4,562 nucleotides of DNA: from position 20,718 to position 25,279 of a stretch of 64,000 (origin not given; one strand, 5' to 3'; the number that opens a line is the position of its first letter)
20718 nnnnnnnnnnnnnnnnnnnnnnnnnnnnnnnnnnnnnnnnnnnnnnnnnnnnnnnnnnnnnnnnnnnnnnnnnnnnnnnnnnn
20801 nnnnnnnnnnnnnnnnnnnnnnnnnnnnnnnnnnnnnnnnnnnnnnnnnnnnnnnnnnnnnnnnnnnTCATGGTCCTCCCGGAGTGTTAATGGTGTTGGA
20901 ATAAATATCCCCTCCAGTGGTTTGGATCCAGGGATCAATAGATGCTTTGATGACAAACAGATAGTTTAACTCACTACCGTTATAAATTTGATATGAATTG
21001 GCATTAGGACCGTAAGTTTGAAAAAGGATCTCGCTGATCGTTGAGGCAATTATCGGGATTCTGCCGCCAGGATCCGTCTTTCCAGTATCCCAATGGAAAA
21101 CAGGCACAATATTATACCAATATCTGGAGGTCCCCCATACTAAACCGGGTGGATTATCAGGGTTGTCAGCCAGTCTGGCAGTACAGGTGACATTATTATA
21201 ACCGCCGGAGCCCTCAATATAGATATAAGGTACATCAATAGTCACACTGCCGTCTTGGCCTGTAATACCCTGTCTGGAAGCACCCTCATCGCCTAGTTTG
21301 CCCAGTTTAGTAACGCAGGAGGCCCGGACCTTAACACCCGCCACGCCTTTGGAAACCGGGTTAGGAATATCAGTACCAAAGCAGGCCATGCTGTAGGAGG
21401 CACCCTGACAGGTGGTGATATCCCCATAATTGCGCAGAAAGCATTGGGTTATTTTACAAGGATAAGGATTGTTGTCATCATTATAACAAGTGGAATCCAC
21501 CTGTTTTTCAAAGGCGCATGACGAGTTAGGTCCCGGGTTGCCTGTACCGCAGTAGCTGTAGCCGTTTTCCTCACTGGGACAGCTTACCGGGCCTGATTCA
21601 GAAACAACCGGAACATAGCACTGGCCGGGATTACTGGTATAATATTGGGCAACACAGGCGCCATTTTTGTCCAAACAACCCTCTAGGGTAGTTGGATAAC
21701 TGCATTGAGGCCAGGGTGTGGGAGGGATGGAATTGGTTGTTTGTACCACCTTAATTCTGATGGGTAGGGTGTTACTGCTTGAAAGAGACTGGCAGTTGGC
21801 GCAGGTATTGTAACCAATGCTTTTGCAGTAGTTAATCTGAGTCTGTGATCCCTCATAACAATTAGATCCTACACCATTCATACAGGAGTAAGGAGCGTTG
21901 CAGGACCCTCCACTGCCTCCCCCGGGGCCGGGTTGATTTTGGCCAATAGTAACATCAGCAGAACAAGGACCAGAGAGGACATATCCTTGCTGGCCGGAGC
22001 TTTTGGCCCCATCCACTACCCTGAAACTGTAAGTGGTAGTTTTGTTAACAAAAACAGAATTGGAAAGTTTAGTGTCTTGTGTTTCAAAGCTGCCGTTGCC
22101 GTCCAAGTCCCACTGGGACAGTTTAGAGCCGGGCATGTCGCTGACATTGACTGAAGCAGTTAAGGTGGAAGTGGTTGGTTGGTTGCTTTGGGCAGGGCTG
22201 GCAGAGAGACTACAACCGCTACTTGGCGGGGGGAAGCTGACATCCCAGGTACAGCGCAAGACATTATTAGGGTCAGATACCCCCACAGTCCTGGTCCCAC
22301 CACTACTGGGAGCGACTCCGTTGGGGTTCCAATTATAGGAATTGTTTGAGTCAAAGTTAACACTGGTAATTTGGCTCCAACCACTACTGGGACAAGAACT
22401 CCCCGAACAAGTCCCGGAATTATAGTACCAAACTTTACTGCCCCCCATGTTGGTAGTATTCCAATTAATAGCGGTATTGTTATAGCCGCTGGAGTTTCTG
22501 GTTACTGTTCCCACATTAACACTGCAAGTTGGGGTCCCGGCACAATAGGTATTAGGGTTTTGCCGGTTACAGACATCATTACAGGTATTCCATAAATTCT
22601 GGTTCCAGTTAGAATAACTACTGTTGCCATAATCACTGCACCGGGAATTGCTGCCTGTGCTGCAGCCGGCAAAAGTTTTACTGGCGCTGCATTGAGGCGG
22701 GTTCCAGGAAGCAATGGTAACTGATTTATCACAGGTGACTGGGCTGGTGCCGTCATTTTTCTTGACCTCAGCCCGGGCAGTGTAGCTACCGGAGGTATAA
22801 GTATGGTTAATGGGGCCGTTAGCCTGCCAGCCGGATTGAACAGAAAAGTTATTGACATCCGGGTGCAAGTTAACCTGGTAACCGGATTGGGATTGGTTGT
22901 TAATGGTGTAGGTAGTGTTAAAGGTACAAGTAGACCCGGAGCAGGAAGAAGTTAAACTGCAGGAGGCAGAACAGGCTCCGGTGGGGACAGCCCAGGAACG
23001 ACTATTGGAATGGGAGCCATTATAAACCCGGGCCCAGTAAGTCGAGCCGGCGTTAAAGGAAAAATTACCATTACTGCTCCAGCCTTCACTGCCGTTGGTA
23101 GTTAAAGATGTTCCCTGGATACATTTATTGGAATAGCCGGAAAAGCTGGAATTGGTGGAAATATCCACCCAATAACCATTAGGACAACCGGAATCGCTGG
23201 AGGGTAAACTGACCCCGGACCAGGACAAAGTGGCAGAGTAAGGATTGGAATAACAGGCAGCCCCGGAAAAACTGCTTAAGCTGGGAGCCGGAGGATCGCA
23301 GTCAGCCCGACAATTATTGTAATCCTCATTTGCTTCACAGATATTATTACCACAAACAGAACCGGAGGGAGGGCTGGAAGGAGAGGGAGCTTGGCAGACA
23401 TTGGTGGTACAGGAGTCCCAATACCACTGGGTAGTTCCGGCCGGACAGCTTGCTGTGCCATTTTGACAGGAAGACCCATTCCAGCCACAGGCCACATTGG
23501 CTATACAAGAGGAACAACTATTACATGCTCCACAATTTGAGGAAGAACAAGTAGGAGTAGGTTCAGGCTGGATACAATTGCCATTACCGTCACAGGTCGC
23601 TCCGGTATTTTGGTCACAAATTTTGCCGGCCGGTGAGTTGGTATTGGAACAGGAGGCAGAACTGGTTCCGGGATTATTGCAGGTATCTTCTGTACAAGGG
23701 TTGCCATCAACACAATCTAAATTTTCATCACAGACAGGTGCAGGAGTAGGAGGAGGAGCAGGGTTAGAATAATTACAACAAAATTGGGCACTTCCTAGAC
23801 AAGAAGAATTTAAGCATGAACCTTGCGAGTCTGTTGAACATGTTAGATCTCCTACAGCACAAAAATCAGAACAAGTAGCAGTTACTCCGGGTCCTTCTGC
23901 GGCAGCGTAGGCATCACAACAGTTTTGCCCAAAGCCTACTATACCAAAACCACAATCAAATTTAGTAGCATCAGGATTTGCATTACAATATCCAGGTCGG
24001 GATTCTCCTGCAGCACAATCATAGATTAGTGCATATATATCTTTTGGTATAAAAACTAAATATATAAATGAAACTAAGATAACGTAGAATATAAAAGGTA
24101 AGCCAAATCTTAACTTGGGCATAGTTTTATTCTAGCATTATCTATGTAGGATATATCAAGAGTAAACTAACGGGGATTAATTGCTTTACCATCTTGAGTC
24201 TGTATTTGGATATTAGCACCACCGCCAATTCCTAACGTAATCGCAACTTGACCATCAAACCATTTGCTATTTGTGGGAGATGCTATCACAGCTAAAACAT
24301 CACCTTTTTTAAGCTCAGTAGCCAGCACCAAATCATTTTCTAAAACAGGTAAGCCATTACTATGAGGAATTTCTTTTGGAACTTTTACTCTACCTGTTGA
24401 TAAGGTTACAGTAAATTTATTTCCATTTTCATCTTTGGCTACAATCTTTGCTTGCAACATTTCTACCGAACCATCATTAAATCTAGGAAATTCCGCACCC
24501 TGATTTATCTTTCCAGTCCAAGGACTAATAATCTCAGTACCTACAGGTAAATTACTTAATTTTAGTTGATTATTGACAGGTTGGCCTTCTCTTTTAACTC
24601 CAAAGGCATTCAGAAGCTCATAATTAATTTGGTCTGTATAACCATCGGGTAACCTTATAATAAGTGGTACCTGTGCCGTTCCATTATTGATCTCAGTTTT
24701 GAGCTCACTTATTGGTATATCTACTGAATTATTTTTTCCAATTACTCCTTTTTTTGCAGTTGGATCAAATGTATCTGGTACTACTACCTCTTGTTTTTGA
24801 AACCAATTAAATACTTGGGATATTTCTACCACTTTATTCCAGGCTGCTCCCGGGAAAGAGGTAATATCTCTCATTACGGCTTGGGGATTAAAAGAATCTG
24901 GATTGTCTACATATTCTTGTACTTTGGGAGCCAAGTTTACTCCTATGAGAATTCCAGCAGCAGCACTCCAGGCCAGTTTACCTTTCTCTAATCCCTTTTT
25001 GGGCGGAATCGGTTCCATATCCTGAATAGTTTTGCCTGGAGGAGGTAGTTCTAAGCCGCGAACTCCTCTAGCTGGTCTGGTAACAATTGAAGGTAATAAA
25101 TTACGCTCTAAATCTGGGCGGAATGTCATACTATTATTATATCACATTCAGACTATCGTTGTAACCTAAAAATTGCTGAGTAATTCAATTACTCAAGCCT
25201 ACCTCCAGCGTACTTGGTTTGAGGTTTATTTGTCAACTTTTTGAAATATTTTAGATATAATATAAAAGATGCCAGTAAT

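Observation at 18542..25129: Minus-strand surface operon: membrane-anchored protein, 1084-aa Cys-rich giant, secreted beta-rich protein, type-IV-pilin-like protein with Cys-rich head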

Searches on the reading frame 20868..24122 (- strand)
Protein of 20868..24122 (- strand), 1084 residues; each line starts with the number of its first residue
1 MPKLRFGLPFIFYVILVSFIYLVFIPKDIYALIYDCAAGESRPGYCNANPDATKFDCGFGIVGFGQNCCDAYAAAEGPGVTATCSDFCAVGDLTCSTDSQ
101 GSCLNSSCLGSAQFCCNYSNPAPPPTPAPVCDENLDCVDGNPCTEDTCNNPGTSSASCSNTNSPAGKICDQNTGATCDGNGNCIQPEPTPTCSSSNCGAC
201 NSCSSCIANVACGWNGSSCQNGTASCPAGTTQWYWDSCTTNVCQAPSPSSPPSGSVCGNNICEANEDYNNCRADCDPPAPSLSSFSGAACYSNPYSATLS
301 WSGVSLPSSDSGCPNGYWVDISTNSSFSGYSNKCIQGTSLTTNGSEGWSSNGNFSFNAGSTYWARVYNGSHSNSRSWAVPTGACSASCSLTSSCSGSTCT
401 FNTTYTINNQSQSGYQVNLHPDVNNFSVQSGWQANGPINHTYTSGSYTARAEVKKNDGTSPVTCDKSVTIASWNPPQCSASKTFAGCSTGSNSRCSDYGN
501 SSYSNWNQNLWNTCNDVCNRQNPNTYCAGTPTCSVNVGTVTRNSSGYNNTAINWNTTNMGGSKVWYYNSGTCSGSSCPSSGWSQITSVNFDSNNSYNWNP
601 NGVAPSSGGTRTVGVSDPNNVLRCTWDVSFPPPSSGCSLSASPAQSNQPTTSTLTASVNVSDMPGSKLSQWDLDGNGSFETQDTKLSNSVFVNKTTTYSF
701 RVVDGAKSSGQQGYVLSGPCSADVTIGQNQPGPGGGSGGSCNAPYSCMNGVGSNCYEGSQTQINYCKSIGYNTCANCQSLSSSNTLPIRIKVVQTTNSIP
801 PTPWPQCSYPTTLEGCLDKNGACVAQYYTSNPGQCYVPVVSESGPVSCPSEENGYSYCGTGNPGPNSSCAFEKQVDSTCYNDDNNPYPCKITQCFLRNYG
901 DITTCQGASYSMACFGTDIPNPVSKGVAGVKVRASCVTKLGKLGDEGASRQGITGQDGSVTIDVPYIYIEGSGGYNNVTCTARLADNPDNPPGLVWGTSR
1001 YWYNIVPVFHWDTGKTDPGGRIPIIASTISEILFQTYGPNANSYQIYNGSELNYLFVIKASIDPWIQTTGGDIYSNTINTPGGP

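Call 3: search_protein_families(library=pfam, proteins=[window:20868-24122:-], max_evalue=1)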
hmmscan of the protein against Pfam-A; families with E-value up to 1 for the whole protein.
window:20868-24122:- (1084 aa): 0 families

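Call 4: search_protein_families(library=ncbifam, proteins=[window:20868-24122:-], max_evalue=1)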
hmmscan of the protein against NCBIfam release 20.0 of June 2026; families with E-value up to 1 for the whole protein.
window:20868-24122:- (1084 aa): 0 families

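Call 8: find_encoding_contigs(protein=window:20868-24122:-, flank=10000, max_places=6)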
Protein window:20868-24122:- (1084 aa): 4 contigs read that carry it; 2 places shown.
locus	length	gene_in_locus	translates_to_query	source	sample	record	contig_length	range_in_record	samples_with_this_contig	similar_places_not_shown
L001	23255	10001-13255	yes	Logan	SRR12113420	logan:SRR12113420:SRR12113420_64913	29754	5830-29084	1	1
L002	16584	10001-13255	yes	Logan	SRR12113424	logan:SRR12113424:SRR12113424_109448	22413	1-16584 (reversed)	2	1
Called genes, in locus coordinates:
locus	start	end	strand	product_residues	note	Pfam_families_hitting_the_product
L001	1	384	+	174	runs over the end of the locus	-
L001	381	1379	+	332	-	-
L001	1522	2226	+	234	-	-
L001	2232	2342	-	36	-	-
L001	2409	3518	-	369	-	PF13685:Fe-ADH_2 (weak), PF01761:DHQ_synthase, PF24621:DHQS_C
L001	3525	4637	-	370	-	PF13439:Glyco_transf_4, PF20706:GT4-conflict, PF00534:Glycos_transf_1, PF13692:Glyco_trans_1_4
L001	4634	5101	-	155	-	-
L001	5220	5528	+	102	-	-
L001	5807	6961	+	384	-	PF21135:DRL_cat, PF08666:SAF (faint)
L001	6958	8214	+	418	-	PF13204:Apiosidase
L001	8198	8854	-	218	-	PF02698:DUF218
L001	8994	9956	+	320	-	-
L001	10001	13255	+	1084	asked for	-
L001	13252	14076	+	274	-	-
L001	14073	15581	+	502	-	PF07588:DUF1554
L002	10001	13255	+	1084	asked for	-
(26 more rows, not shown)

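Call 10: find_homologous_proteins(query=window:20868-24122:-)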
Query window:20868-24122:- (1084 aa): 3 proteins with E <= 0.001 among 8000 candidates.
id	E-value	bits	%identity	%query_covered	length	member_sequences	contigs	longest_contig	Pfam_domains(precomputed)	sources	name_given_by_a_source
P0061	0.0e+0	2512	100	100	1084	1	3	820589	-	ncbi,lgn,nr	ncbi:MAG: hypothetical protein HYW45_02450 [Candidatus Daviesbacteria bacterium]|nr:MAG: hypothetica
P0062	1.1e-74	271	54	24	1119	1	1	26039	PF07705.18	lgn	-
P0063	1.2e-19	88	63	9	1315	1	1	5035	-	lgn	-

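Call 11: find_encoding_contigs(protein=P0062, flank=8000, max_places=2)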
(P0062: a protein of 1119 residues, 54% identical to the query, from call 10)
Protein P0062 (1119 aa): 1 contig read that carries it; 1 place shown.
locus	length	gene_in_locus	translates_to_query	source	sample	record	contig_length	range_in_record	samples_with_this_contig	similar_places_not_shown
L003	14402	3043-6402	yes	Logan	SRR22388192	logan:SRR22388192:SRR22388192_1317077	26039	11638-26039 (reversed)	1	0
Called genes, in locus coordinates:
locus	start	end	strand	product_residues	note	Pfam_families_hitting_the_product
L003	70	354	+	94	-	-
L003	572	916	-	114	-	PF01934:HepT-like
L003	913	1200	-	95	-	PF01909:NTP_transf_2, PF18765:Polbeta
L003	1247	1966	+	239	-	-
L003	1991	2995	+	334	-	-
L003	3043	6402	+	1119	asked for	PF07705:CARDB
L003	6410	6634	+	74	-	-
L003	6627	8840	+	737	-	PF16656:Pur_ac_phosph_N (faint)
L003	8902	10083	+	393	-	PF13173:AAA_14, PF13401:AAA_22 (faint), PF13635:DUF4143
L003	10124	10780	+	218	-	-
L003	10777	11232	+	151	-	PF07963:N_methyl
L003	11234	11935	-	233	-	PF01255:Prenyltransf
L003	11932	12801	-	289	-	PF00348:polyprenyl_synt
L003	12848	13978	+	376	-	PF00368:HMG-CoA_red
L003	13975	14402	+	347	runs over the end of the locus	PF08540:HMG_CoA_synt_C (faint), PF08541:ACP_syn_III_C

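Call 49: search_solved_structures(query=window:20868-24122:-, max_evalue=1)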
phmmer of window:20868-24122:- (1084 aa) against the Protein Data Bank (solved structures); distinct sequences matched with E-value up to 1: 1.
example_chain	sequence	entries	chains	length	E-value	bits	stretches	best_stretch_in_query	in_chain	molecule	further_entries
9np7_A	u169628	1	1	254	0.22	12.9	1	87-149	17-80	Beaten path Vb, isoform A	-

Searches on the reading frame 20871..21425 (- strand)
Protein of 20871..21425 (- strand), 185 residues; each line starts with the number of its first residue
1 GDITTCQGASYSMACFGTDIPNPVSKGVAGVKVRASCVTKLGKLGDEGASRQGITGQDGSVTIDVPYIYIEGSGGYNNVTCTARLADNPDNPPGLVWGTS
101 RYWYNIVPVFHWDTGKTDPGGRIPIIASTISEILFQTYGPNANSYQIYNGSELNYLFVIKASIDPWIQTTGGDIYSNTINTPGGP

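Call 68: search_protein_families(library=pfam, proteins=[window:20871-21425:-], max_evalue=10)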
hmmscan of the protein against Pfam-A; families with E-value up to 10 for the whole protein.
window:20871-21425:- (185 aa): 1 family
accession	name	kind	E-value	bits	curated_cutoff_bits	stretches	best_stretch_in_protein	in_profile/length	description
PF01190.23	Pollen_Ole_e_1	-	0.092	13.5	23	1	25-91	21-85/99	Pollen protein Ole e 1 like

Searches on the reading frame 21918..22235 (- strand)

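Call 68: search_protein_families(library=pfam, proteins=[window:21918-22235:-], max_evalue=10)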
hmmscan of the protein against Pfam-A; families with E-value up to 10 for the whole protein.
window:21918-22235:- (106 aa): 1 family
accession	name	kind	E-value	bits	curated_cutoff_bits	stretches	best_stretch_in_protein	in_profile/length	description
PF20009.4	GEVED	-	0.069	14.4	24.4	1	43-79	7-44/78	GEVED domain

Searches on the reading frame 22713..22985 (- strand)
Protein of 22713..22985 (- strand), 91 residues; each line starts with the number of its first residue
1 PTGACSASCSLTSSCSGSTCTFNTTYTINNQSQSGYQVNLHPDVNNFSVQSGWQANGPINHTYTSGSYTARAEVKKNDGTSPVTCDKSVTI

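Call 68: search_protein_families(library=pfam, proteins=[window:22713-22985:-], max_evalue=10)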
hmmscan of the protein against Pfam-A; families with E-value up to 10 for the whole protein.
window:22713-22985:- (91 aa): 1 family
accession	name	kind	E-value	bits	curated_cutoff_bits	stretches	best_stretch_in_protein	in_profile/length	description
PF12863.12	DUF3821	-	0.012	16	23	1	29-78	151-201/204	Domain of unknown function (DUF3821)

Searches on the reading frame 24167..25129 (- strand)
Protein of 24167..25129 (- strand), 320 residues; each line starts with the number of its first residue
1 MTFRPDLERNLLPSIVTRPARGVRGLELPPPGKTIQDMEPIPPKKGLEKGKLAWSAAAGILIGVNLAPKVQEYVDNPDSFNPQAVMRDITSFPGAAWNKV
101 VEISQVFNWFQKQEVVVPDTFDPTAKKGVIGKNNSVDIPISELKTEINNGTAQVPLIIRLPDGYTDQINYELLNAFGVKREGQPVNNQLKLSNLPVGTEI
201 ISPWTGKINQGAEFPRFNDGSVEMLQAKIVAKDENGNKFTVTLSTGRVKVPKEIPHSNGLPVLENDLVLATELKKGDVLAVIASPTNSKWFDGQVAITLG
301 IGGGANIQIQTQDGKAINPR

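Call 3: search_protein_families(library=pfam, proteins=[window:24167-25129:-], max_evalue=1)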
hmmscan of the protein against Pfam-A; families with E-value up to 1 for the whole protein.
window:24167-25129:- (320 aa): 0 families

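Call 4: search_protein_families(library=ncbifam, proteins=[window:24167-25129:-], max_evalue=1)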
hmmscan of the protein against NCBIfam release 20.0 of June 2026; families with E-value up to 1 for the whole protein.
window:24167-25129:- (320 aa): 0 families

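Call 33: search_protein_representatives(protein=window:24167-25129:-)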
Query: 320 residues. Proteins with E-value up to 0.001 (for the whole library): 16; up to 1e-10: 9; up to 1e-30: 2. The best 16 are listed.
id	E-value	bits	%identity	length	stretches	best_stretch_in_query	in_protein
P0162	2.0e-209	710.6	100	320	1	1-320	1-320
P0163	7.7e-44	166.6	41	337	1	17-317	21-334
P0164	5.9e-30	121.0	39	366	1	19-288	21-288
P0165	1.6e-20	90.0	36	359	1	23-316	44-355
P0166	6.1e-20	88.1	30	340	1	22-299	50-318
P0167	1.2e-18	83.8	31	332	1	16-317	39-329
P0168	2.2e-13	66.6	35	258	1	111-317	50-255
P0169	4.0e-12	62.4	34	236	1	117-317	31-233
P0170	1.1e-11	60.9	32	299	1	112-298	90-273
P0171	4.2e-10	55.7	31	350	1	30-298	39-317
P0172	5.2e-07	45.6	33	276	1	112-302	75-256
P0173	9.9e-06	41.4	35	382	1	115-317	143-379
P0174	6.1e-05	38.8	31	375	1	76-309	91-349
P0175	7.7e-05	38.5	26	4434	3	236-316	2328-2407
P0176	1.1e-04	37.9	31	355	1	19-241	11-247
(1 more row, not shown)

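Call 59: search_solved_structures(query=A4, max_evalue=10)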
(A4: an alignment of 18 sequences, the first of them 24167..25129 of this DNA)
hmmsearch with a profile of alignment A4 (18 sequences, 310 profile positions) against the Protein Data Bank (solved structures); distinct sequences matched with E-value up to 10: 3.
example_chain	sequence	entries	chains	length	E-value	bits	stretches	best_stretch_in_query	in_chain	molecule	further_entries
3u4v_A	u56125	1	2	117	0.0075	18.5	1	176-238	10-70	Telomerase-associated protein 82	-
3u58_A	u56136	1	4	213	0.02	17.1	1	178-238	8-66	Tetrahymena Teb1 AB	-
2wsc_F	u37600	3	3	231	2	10.6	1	5-75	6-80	PHOTOSYSTEM I REACTION CENTER SUBUNIT III, CHLOROPLASTIC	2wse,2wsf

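Call 60: search_protein_families(library=pfam, alignment_id=A4, max_evalue=1)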
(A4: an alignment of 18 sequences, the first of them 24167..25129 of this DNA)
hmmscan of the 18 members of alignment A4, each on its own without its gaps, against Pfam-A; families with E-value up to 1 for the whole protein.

A. member 1, window:24167-25129:- (320 aa): 0 families

B. families by the number of members that match (of 18 scanned): 10 families
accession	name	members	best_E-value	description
PF10518.14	TAT_signal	3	0.0001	TAT (twin-arginine translocation) pathway signal sequence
PF19501.5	PcRGLX_1st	1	0.004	PcRGLX-like N-terminal RIFT barrel domain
PF06057.17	VirJ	1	0.02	Bacterial virulence protein (VirJ)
PF20646.2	Hpf1_C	1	0.048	Hpf1 C-terminal YTTT repeat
PF18957.6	RibLong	1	0.13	Long Rib domain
PF10467.15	Inhibitor_I48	1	0.16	Peptidase inhibitor clitocypin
PF22137.1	T6SS_Tle1-like_C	1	0.17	T6SS, Phospholipase effector Tle1-like, C-terminal domain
PF07960.16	CBP4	1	0.17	CBP4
PF15631.11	Imm-NTF2-2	1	0.17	NTF2 fold immunity protein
PF08259.16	Periviscerokin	1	0.21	Periviscerokinin family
